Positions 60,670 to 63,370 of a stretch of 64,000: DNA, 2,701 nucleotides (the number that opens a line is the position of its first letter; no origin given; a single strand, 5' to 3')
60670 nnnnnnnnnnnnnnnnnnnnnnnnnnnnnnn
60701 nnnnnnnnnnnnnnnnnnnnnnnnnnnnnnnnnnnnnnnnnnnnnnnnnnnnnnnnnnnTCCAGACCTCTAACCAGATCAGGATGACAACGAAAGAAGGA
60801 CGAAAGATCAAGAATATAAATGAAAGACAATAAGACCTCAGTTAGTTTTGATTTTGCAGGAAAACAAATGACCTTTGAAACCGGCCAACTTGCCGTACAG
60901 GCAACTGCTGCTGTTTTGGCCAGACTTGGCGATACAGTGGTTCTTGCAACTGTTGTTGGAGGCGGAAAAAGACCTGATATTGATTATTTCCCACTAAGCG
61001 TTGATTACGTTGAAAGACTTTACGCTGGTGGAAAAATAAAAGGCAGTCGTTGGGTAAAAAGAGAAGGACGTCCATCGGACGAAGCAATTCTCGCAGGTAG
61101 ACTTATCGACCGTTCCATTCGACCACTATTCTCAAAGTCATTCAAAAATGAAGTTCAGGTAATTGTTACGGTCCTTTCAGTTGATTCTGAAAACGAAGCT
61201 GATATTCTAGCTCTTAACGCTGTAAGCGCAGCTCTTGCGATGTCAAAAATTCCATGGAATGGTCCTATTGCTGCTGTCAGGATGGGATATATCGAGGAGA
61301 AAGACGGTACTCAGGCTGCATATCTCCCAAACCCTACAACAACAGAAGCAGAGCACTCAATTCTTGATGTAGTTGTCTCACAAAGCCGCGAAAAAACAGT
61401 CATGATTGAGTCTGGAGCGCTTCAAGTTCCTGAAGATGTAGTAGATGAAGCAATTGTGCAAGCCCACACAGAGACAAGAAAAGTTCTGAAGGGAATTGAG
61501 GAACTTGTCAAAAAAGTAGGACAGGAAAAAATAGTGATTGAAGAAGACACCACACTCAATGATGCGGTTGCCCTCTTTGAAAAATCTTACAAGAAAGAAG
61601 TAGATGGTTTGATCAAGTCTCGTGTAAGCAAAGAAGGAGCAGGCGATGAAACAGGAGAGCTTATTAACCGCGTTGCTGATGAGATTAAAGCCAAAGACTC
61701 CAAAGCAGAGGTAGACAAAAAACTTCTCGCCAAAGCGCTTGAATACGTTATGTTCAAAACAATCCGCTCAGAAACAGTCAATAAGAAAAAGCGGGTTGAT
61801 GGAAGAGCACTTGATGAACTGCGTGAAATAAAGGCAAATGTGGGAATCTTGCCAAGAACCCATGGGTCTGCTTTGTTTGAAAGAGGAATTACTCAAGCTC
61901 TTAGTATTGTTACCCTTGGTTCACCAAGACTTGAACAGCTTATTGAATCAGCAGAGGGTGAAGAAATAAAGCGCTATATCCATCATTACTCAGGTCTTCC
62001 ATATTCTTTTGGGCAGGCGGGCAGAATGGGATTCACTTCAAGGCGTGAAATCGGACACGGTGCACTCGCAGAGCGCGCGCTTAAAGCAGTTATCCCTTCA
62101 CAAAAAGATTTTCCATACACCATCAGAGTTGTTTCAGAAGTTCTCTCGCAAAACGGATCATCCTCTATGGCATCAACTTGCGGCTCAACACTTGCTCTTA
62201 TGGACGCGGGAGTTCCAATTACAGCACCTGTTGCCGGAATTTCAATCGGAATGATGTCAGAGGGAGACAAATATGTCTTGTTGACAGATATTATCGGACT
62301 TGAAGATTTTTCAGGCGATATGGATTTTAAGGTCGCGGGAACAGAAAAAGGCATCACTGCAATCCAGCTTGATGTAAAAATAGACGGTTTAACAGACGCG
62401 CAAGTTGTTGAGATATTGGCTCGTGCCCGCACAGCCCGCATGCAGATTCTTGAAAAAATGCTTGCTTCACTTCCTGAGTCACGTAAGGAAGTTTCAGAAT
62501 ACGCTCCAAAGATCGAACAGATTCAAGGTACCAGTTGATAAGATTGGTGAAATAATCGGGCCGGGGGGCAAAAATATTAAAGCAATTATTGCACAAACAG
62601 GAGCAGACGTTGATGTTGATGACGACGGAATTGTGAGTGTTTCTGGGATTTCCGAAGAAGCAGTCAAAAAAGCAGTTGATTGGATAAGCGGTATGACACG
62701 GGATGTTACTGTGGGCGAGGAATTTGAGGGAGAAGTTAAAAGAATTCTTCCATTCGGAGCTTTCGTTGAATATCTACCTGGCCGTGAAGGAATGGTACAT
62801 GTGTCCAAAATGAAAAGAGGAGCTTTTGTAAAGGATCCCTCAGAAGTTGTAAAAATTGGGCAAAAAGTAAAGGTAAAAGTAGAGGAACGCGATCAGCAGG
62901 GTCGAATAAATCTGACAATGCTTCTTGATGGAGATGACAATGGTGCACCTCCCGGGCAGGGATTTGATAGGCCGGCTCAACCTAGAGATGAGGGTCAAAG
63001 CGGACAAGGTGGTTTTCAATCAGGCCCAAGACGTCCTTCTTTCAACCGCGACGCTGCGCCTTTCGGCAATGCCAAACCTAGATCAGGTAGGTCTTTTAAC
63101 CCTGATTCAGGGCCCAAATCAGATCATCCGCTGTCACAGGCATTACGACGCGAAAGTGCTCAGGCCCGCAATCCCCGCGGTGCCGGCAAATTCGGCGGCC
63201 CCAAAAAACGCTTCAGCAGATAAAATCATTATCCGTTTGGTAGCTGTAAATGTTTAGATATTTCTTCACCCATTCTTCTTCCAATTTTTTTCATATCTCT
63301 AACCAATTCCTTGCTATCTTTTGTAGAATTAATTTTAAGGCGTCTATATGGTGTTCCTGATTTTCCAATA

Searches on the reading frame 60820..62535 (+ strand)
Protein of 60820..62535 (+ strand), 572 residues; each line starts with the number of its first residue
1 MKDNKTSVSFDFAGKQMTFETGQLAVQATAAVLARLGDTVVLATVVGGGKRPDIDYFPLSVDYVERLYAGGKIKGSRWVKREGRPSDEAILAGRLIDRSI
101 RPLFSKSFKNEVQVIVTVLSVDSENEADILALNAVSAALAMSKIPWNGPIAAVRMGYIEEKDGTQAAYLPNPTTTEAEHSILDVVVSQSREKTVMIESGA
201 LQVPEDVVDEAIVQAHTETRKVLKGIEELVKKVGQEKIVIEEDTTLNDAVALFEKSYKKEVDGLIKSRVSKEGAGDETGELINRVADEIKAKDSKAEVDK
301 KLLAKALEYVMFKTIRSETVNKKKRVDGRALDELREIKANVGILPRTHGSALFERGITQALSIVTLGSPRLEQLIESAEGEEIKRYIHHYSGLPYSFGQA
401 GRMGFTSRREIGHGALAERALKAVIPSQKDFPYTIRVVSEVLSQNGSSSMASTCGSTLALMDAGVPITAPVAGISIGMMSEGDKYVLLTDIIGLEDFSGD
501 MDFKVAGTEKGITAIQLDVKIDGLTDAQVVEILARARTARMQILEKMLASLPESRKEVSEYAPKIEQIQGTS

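Call 58: search_protein_families(library=pfam, proteins=[window:60820-62535:+], max_evalue=0.00001)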
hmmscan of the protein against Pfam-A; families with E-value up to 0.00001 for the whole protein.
window:60820-62535:+ (572 aa): 2 families
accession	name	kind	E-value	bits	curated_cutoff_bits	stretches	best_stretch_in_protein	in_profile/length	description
PF01138.27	RNase_PH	-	2.9e-54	183.4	25.5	2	15-145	3-130/130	3' exoribonuclease family, domain 1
PF03725.20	RNase_PH_C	-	1.1e-14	54.5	20.8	1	148-217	1-66/67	3' exoribonuclease family, domain 2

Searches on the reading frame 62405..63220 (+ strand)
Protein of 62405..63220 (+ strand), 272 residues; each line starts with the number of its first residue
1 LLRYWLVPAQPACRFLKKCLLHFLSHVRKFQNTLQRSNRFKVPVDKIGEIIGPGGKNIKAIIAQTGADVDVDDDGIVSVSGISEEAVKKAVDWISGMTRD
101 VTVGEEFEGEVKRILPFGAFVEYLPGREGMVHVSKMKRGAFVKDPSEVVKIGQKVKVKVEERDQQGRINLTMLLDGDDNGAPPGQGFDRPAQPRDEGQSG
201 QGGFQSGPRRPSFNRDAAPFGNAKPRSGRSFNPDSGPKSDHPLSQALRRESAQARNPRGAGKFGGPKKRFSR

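Call 58: search_protein_families(library=pfam, proteins=[window:62405-63220:+], max_evalue=0.00001)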
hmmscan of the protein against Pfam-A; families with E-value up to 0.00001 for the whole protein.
window:62405-63220:+ (272 aa): 2 families
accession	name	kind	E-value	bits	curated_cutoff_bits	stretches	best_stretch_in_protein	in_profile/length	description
PF00575.29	S1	-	8.6e-18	64.9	22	1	102-172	3-73/74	S1 RNA binding domain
PF00013.35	KH_1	-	6.2e-16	58.4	21.5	1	39-94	3-64/66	KH domain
